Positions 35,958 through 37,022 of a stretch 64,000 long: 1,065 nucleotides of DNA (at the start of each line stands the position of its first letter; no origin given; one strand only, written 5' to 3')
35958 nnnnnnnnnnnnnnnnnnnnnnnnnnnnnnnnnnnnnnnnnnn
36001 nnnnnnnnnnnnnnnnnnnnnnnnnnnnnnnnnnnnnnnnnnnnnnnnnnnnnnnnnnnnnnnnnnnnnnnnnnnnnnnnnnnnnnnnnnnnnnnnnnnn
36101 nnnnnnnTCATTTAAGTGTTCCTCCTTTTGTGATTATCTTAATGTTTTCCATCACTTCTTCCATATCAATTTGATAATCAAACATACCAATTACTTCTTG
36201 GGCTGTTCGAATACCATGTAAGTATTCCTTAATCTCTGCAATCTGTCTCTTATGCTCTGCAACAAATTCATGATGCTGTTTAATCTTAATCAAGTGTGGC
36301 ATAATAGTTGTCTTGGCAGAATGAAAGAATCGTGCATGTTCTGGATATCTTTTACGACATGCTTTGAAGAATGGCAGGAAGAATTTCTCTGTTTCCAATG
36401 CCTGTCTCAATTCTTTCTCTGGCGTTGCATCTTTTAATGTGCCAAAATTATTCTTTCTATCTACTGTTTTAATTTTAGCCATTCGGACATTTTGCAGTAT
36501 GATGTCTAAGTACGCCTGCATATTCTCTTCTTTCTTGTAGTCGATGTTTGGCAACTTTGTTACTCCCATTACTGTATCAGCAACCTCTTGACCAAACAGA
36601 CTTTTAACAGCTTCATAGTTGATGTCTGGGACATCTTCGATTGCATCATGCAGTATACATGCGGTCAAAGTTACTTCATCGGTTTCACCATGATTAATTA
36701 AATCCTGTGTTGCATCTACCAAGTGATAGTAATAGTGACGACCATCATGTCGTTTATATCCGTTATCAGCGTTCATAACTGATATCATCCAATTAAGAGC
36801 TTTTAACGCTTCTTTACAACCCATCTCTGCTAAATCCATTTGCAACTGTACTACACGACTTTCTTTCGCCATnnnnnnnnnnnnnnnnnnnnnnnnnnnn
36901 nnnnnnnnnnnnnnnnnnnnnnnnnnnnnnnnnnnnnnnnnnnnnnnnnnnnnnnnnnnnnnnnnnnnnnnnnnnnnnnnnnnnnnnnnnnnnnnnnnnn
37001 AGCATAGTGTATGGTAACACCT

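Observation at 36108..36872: Small alarmone hydrolase (SpoT/Mesh1-like HD domain) with no synthetase domain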

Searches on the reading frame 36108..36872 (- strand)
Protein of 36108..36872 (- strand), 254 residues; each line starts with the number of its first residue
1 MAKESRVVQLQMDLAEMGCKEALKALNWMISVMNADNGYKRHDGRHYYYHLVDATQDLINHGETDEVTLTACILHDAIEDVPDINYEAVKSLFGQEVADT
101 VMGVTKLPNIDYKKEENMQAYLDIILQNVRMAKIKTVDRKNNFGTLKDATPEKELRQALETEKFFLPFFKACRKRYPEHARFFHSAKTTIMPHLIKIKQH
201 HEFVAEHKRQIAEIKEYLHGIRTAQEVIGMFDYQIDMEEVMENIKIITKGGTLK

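Call 3: search_protein_families(library=pfam, proteins=[window:36108-36872:-], max_evalue=1)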
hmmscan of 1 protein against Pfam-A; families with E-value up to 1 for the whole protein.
window:36108-36872:- (254 aa): 3 families
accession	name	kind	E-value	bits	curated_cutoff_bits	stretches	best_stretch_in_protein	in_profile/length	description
PF13328.12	HD_4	-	3.8e-13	49.9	27.2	1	34-168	10-149/156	HD domain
PF01966.28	HD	-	5.1e-05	24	22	1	62-143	20-93/116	HD domain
PF08941.15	USP8_interact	-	0.058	13.6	25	1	196-245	19-68/179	USP8 interacting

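Call 4: search_protein_families(library=phrogs, proteins=[window:36108-36872:-], max_evalue=0.01)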
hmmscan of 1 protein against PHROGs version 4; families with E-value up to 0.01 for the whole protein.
window:36108-36872:- (254 aa): 2 families
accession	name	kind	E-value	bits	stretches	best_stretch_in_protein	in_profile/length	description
phrog_15275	-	unknown function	5.6e-57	194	1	4-216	3-221/223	-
phrog_990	-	other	1.3e-15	58.5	1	37-143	167-266/374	metal-dependent phosphohydrolase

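Call 5: search_protein_families(library=ncbifam, proteins=[window:36108-36872:-], max_evalue=1)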
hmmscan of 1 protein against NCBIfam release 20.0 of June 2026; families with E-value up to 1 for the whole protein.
window:36108-36872:- (254 aa): 2 families
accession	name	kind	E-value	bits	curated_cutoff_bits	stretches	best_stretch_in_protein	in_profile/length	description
TIGR00691.1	spoT_relA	subfamily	5.9e-19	67.9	499.2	1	37-167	10-143/687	RelA/SpoT family protein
NF008303.0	PRK11092.1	equivalog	5e-18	64.7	947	1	32-168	30-169/702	bifunctional GTP diphosphokinase/guanosine-3',5'-bis pyrophosphate 3'-pyrophosphohydrolase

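Call 6: search_solved_structures(query=window:36108-36872:-, max_evalue=1, show_alignments=3)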
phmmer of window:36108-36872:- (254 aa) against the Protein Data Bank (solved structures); distinct sequences matched with E-value up to 1: 19.
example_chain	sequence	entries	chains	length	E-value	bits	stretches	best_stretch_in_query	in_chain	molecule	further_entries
9s6k_B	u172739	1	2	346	5.2e-17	65.7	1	33-168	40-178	GTP pyrophosphokinase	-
7oiw_A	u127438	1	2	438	1e-15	61.5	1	34-168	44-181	GTP pyrophosphokinase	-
8acu_A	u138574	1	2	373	2.3e-14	57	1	39-168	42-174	GTP pyrophosphokinase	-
6yxa_A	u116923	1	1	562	3.4e-14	56.5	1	39-168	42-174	GTP pyrophosphokinase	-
7qps_A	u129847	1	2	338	4.9e-14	56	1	35-170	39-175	ACT domain protein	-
7qpr_A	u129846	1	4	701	1.5e-13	54.4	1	35-170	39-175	ACT domain protein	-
1vj7_A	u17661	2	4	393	2.1e-12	50.6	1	40-168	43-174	Bifunctional RELA/SPOT | Bifunctional (p)ppGpp synthase/hydrolase RelA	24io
5xnx_A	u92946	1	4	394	2.6e-11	47.1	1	41-168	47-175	Bifunctional (p)ppGpp synthase/hydrolase RelA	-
8fr8_I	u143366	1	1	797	2e-10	44.1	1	41-168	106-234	GTP pyrophosphokinase RelA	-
7p1y_BBB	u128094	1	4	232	3.6e-10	43.3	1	31-168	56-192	HD domain-containing protein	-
7ohg_A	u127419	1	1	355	1.1e-08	38.5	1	19-168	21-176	Guanosine-3',5'-bis(Diphosphate) 3'-pyrophosphohydrolase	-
6s2t_A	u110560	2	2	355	1.1e-08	38.5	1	19-168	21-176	(P)ppGpp synthetase I, SpoT/RelA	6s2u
6s2v_A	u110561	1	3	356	1.1e-08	38.5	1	19-168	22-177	(P)ppGpp synthetase I, SpoT/RelA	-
3nqw_A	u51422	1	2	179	7.9e-07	32.4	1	46-152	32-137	CG11900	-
4yf1_A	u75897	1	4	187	3.3e-05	27.1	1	35-149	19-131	Lmo0812 protein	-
7qoc_A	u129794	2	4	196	0.00012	25.2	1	41-148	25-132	Guanosine polyphosphate pyrophosphohydrolases/synthetases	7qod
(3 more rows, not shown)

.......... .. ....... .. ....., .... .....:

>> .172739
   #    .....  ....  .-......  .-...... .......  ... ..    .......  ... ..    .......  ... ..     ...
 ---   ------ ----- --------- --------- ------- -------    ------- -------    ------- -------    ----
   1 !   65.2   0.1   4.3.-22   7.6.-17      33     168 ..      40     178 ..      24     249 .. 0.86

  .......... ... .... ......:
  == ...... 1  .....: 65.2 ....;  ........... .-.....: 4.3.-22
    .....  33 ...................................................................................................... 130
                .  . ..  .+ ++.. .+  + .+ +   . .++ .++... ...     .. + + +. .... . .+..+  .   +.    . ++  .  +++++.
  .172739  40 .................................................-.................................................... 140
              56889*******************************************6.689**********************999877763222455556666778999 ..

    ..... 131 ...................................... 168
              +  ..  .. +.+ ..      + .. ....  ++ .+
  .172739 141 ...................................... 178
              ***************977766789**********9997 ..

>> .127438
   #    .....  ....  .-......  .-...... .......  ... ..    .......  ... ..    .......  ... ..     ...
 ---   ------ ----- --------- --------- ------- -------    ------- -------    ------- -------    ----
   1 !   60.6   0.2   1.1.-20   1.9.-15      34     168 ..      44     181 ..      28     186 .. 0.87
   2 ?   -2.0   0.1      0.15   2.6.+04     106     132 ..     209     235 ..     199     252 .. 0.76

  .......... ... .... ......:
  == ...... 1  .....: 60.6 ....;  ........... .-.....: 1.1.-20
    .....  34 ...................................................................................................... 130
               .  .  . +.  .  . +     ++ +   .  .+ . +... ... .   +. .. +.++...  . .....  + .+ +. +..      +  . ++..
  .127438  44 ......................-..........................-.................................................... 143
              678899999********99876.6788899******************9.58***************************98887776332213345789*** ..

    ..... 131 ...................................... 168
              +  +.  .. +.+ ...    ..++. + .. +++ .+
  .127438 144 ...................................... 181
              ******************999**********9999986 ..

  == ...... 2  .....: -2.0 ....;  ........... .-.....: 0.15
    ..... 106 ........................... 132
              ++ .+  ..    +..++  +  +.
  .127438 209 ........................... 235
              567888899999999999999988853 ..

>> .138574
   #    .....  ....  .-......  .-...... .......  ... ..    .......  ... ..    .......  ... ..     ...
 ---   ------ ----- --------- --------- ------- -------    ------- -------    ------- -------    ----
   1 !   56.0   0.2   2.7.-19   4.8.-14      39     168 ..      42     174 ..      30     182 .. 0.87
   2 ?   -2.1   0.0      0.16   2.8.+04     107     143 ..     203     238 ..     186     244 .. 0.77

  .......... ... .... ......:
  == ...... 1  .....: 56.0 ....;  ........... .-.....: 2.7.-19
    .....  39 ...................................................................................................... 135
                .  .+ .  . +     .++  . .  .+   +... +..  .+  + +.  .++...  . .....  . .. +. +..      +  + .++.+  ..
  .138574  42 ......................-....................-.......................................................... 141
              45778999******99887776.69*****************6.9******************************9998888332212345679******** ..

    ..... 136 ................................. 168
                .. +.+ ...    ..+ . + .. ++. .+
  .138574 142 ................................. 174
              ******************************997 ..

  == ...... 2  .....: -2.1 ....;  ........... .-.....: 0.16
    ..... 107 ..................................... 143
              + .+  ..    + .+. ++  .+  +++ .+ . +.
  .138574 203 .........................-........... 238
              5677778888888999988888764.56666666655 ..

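Call 8: search_dna_similar(query=window:36108-36872:-, collection=phages, mode=protein, max_rows=60, rows=spread)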
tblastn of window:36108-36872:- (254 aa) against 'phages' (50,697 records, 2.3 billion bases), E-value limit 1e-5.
Records with a match: 61; places in all: 61; records where one place covers at least 80% of the query: 25.
Best place of each record, by identity: 60-80% 21; <60% 40.
By first word of the organism name: Bacillus 32; Bacteriophage 17; Salmonella 3; Campylobacter 2; Acinetobacter 2; Listeria 2; Staphylococcus 1; Enterococcus 1; uncultured 1.
By host as written in the record: - 20; Bacillus anthracis Sterne 8; Bacillus anthracis 6; Bacillus cereus 4; Bacillus cereus VKM B-370 2; Bacillus cohnii 2; Bacillus subtilis BEST7003 2; Bacillus subtilis 2; and 11 more.
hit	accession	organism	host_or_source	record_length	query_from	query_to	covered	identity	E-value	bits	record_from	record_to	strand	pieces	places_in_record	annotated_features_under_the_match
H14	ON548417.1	Bacillus phage vB_BanS-Thrax1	Bacillus anthracis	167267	1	254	100%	76.1%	1e-125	398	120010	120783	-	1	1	(p)ppGpp synthase/hydrolase | hypothetical protein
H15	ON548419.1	Bacillus phage vB_BanS-Thrax3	Bacillus anthracis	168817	1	254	100%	74.6%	1e-125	398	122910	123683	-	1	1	(p)ppGpp synthase/hydrolase | hypothetical protein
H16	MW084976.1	Bacillus phage Kirov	Bacillus cereus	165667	1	254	100%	67.8%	2e-112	360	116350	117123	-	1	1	SpoT-like bifunctional (p)ppGpp synthase/hydrolase | hypothetical protein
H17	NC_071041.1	Bacillus phage Kirov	Bacillus cereus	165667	1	254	100%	67.8%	2e-112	360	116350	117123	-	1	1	SpoT-like bifunctional (p)ppGpp synthase/hydrolase | hypothetical protein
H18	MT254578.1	Bacillus phage Izhevsk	Bacillus cereus VKM B-370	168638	1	250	98%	66.1%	1e-103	335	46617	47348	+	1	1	SpoT-like bifunctional (p)ppGpp synthase/hydrolase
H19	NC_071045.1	Bacillus phage Izhevsk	Bacillus cereus VKM B-370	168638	1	250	98%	66.1%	1e-103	335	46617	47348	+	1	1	SpoT-like bifunctional (p)ppGpp synthase/hydrolase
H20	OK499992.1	Bacillus phage vB_BanS_Nate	Bacillus anthracis Sterne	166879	1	223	88%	67.0%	7e-97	315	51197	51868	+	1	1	SpoT-like bifunctional (p)ppGpp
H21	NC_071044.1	Bacillus phage vB_BanS_Nate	Bacillus anthracis Sterne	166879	1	223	88%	67.0%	7e-97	315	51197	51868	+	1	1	SpoT-like bifunctional (p)ppGpp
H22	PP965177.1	Bacillus phage KoopaTroopa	Bacillus thuringiensis serovar kurstaki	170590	1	221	87%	66.7%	3e-94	308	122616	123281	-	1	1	GTP pyrophosphokinase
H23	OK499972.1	Bacillus phage vB_BanS_Chewbecca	Bacillus anthracis Sterne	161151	1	221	87%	66.7%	3e-94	308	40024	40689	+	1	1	GTP pyrophosphokinase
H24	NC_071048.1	Bacillus phage vB_BanS_Chewbecca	Bacillus anthracis Sterne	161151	1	221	87%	66.7%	3e-94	308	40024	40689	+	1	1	GTP pyrophosphokinase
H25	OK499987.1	Bacillus phage vB_BanS_MrDarsey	Bacillus anthracis Sterne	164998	1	221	87%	66.2%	5e-94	307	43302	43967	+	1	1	SpoT-like bifunctional (p)ppGpp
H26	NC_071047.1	Bacillus phage vB_BanS_MrDarsey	Bacillus anthracis Sterne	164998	1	221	87%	66.2%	5e-94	307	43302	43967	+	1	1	SpoT-like bifunctional (p)ppGpp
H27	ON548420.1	Bacillus phage vB_BanS-Thrax4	Bacillus anthracis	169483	1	206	81%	70.5%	2e-94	308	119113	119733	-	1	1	(p)ppGpp synthase/hydrolase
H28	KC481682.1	Bacillus phage vB_BanS-Tsamsa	Bacillus anthracis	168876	1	206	81%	70.5%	3e-94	308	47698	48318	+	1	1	hypothetical protein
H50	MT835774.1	Bacteriophage sp.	human fecal samples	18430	34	168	53%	36.2%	2e-11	69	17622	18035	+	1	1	record has no annotation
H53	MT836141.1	Bacteriophage sp.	human fecal samples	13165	34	167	53%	35.7%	9e-10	64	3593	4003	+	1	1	record has no annotation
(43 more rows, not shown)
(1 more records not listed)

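Call 10: find_homologous_proteins(query=window:36108-36872:-, max_evalue=0.00001)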
Query window:36108-36872:- (254 aa): 116 proteins with E <= 0.00001 among 454 candidates.
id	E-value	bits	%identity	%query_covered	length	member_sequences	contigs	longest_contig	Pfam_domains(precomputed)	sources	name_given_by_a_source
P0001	1.2e-145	502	87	100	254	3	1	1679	PF13328.13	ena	-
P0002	5.5e-125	434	76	100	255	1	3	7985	PF13328.13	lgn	-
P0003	2.5e-124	432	78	100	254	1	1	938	PF13328.13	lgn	-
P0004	3.8e-123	428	77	100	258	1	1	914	PF13328.13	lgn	-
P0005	4.2e-122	425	76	100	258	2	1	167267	PF13328.13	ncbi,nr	ncbi:(p)ppGpp synthase/hydrolase [Bacillus phage vB_BanS-Thrax1]|nr:(p)ppGpp synthase/hydrolase [Bac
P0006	6.5e-122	424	75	100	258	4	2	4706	PF13328.13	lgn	-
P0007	6.8e-115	401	71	100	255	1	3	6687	PF13328.13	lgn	-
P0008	3.1e-109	382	68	100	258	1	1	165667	PF13328.13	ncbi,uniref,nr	ncbi:SpoT-like bifunctional (p)ppGpp synthase/hydrolase [Bacillus phage Kirov]|uniref:SpoT-like bifu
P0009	6.9e-102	358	66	100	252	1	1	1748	PF13328.13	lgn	-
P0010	4.8e-99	349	66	98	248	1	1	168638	PF13328.13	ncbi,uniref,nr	ncbi:SpoT-like bifunctional (p)ppGpp synthase/hydrolase [Bacillus phage Izhevsk]|uniref:SpoT-like bi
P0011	1.4e-93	331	67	88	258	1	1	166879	PF13328.13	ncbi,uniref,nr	ncbi:SpoT-like bifunctional (p)ppGpp [Bacillus phage vB_BanS_Nate]|uniref:SpoT-like bifunctional (P)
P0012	7.3e-91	322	66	87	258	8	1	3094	PF13328.13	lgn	-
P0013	6.5e-87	309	65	87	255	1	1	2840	PF13328.13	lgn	-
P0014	3.8e-82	294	56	98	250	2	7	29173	PF13328.13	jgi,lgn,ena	-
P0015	1.2e-81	292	63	83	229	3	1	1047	PF13328.13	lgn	-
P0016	1.9e-80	288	61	84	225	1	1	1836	PF13328.13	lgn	-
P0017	3.7e-80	287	63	85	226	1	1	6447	PF13328.13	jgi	jgi:(p)ppGpp synthase/HD superfamily hydrolase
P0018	4.0e-80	287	60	85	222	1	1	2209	PF13328.13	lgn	-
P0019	4.8e-80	287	58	85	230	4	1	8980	PF13328.13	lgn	-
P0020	2.2e-79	285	62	85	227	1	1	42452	PF13328.13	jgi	jgi:(p)ppGpp synthase/HD superfamily hydrolase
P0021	6.9e-79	283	60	85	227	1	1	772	PF13328.13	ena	-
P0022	8.1e-79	283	58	86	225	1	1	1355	PF13328.13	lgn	-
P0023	4.2e-78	281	59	85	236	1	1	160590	PF13328.13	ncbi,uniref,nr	ncbi:GTP pyrophosphokinase [Bacillus phage vB_BcoS-136]|uniref:GTP pyrophosphokinase n=1 Tax=Bacillu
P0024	1.8e-77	278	61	83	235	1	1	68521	PF13328.13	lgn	-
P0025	2.1e-77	278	60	85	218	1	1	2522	PF13328.13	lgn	-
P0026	2.2e-76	275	60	85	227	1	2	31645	PF13328.13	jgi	jgi:guanosine-3',5'-bis(diphosphate) 3'-pyrophosphohydrolase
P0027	3.9e-76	274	59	86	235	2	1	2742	PF13328.13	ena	-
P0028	9.1e-76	273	58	86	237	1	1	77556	PF13328.13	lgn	-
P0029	1.4e-75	272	62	77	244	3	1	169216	PF13328.13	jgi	jgi:guanosine-3',5'-bis(diphosphate) 3'-pyrophosphohydrolase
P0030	1.5e-75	272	59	83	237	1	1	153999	PF13328.13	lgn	-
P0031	1.8e-75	272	57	85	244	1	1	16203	PF13328.13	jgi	jgi:(p)ppGpp synthase/HD superfamily hydrolase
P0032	4.4e-75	271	60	84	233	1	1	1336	PF13328.13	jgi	jgi:GTP pyrophosphokinase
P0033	8.3e-75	270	61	82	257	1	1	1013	PF13328.13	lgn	-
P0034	1.3e-74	269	59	88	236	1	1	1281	PF13328.13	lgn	-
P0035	3.6e-74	268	59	86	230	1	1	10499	PF13328.13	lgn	-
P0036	8.4e-74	266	59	85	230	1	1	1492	PF13328.13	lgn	-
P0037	1.3e-73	266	59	86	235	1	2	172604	PF13328.13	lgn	-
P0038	1.3e-73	266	59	82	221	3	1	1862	PF13328.13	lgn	-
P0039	2.0e-73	265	57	86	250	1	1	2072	PF13328.13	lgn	-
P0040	5.8e-73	264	57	85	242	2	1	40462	PF13328.13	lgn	-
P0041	1.2e-72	263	57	84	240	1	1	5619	PF13328.13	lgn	-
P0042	1.6e-72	262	57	86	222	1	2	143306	PF13328.13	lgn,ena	-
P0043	2.3e-72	262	57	84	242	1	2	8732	PF13328.13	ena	-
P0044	2.5e-72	262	54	85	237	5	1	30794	PF13328.13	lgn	-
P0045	2.9e-72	261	56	86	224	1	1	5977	PF13328.13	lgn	-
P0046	3.1e-72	261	58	85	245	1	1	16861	PF13328.13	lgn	-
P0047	7.5e-72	260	56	86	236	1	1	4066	PF13328.13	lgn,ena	-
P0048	7.7e-72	260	58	78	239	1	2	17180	PF13328.13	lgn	-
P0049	9.4e-72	260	57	83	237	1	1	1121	PF13328.13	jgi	jgi:guanosine-3',5'-bis(diphosphate) 3'-pyrophosphohydrolase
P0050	1.0e-71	260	58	84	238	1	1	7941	PF13328.13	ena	-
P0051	1.2e-71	259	56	83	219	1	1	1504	PF13328.13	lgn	-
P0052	1.4e-71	259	59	77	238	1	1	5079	PF13328.13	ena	-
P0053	2.9e-71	258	57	84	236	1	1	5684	PF13328.13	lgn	-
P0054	3.5e-71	258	52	86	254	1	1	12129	PF13328.13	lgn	-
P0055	3.7e-71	258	58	86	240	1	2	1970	PF13328.13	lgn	-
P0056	4.3e-71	258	58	77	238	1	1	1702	PF13328.13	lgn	-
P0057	6.5e-71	257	59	80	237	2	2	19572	PF13328.13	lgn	-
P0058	1.3e-70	256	56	78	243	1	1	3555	PF13328.13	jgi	jgi:guanosine-3',5'-bis(diphosphate) 3'-pyrophosphohydrolase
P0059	1.8e-70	256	55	83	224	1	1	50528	PF13328.13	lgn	-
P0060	2.3e-70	255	59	78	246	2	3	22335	PF13328.13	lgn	-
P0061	2.5e-70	255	57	86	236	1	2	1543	PF13328.13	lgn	-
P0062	2.5e-70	255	55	84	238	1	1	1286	PF13328.13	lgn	-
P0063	2.6e-70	255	57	85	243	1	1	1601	PF13328.13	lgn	-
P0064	3.5e-70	255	55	84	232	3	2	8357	PF13328.13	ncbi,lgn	ncbi:MAG: HD domain-containing protein [Psychrobacillus sp.]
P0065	1.2e-69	253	60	78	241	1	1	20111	PF13328.13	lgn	-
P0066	1.6e-69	252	55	82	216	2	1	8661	PF13328.13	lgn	-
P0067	1.8e-69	252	57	82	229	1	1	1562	PF13328.13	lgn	-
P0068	3.1e-69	251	59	80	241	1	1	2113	PF13328.13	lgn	-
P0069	6.1e-69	251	55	82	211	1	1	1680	PF13328.13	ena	-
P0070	6.4e-69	250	53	89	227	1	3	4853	PF13328.13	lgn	-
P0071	7.1e-69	250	54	82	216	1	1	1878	PF13328.13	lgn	-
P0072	7.7e-69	250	55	85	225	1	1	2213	PF13328.13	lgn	-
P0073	1.2e-68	250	58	78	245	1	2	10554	PF13328.13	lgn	-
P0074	1.4e-68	249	56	85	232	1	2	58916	PF13328.13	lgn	-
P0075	2.3e-68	249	59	77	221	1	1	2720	PF13328.13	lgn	-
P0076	2.4e-68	249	57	78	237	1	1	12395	PF13328.13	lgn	-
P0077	3.6e-68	248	55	78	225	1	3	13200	PF13328.13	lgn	-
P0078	8.2e-68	247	54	84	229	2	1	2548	PF13328.13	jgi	jgi:GTP pyrophosphokinase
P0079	9.8e-68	247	55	84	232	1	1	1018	PF13328.13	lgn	-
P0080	2.3e-67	245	54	85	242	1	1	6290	PF13328.13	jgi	jgi:guanosine-3',5'-bis(diphosphate) 3'-pyrophosphohydrolase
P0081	3.7e-67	245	54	85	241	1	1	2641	PF13328.13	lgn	-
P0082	4.3e-67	244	57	85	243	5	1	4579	PF13328.13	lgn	-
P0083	5.7e-67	244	52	90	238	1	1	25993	PF13328.13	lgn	-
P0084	6.7e-67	244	54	84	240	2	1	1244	PF13328.13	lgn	-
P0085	1.7e-66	242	53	84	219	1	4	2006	PF13328.13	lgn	-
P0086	2.0e-66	242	53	85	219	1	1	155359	PF13328.13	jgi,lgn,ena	-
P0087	5.7e-66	241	53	85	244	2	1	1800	PF13328.13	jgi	jgi:(p)ppGpp synthase/HD superfamily hydrolase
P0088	1.0e-65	240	52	83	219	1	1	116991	PF13328.13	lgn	-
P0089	1.0e-65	240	53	81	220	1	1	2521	PF13328.13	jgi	jgi:GTP pyrophosphokinase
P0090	1.1e-65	240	54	84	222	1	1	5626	PF13328.13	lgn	-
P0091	1.2e-65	240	54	82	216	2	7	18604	PF13328.13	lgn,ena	-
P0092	1.3e-65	240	54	85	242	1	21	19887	PF13328.13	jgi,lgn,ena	-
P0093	3.2e-65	238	54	83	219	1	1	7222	PF13328.13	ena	-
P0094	5.5e-65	238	55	78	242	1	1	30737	PF13328.13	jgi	jgi:guanosine-3',5'-bis(diphosphate) 3'-pyrophosphohydrolase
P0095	8.0e-65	237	52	84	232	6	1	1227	PF13328.13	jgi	jgi:GTP pyrophosphokinase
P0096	1.4e-64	236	54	79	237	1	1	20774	PF13328.13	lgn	-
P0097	3.1e-64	235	53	82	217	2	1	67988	PF13328.13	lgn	-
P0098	3.8e-64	235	56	77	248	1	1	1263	PF13328.13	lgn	-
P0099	2.1e-63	232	52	84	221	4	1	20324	PF13328.13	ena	-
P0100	6.7e-63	231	55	78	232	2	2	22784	PF13328.13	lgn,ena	-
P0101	9.2e-63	230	53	83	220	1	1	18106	PF13328.13,PF01966.29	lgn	-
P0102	2.6e-61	226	57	76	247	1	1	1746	PF13328.13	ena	-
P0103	1.8e-60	223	58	72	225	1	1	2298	PF13328.13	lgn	-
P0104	3.3e-59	219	53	84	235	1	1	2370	PF13328.13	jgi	jgi:(p)ppGpp synthase/HD superfamily hydrolase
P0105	2.8e-55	206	48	83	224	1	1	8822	PF13328.13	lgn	-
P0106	5.9e-55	205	46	86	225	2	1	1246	PF13328.13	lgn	-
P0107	4.7e-54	202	57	72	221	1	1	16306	PF13328.13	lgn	-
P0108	3.5e-53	199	49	78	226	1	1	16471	PF13328.13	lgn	-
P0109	5.5e-53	198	53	76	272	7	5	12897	PF13328.13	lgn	-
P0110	7.4e-52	195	50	83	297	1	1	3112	PF13328.13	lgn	-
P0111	8.8e-52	194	44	87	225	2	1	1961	PF13328.13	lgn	-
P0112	5.0e-50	189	48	78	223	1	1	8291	PF13328.13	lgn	-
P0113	7.9e-48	181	43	83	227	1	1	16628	PF13328.13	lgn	-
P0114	3.5e-47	179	47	78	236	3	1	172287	PF13328.13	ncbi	ncbi:(p)ppGpp synthase/HD superfamily hydrolase [Rossellomorea marisflavi]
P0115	1.7e-43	167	42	80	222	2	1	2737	PF13328.13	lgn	-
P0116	1.1e-20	93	34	69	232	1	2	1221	PF13328.13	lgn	-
